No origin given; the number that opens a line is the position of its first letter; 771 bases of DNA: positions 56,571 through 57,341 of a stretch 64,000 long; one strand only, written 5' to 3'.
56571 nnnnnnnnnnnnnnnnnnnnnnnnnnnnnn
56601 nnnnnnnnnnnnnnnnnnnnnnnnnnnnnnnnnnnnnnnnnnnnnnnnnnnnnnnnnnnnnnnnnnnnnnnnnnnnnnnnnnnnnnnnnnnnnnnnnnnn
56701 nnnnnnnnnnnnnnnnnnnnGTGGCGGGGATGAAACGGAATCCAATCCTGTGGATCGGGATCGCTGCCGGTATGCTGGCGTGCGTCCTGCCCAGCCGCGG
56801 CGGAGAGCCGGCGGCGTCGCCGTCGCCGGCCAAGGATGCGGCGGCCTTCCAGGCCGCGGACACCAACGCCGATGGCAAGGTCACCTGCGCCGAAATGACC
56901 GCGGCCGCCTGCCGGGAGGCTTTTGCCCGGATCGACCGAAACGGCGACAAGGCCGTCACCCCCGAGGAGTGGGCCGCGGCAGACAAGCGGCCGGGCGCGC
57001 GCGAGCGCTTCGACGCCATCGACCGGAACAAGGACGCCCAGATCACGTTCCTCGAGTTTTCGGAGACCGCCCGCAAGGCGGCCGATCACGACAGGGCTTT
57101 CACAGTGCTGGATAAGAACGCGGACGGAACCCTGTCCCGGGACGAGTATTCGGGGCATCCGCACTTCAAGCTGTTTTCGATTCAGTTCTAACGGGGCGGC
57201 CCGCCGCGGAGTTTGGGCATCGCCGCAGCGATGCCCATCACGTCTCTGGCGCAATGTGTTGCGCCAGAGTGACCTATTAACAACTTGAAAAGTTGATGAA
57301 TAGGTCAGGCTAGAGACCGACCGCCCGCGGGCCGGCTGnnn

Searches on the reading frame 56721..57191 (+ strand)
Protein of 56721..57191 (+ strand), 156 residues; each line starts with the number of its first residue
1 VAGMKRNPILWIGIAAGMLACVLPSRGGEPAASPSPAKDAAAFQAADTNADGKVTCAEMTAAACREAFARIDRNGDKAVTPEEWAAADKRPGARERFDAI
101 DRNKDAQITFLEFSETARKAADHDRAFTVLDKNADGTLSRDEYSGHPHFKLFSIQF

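Call 12: find_encoding_contigs(protein=window:56721-57191:+, flank=10000, max_places=10)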
Protein window:56721-57191:+ (156 aa): no gene with exactly this product is on record in the collection.

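Call 13: search_protein_families(library=pfam, proteins=[window:56721-57191:+])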
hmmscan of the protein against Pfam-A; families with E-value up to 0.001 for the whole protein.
window:56721-57191:+ (156 aa): 5 families
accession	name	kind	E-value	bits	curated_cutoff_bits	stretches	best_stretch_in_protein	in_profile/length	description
PF00036.39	EF-hand_1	-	1e-18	65.8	25.4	0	64-87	2-25/29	EF hand domain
PF13405.12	EF-hand_6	-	8.9e-17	59.6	25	0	65-86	3-24/30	EF-hand domain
PF13202.12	EF-hand_5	-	2.4e-16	58.8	25.9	0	41-55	3-17/25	EF hand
PF13499.12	EF-hand_7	-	2e-13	50.9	30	2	63-115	3-64/67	EF-hand domain pair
PF13833.12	EF-hand_8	-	2.3e-06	27.7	28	0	42-58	30-46/54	EF-hand domain pair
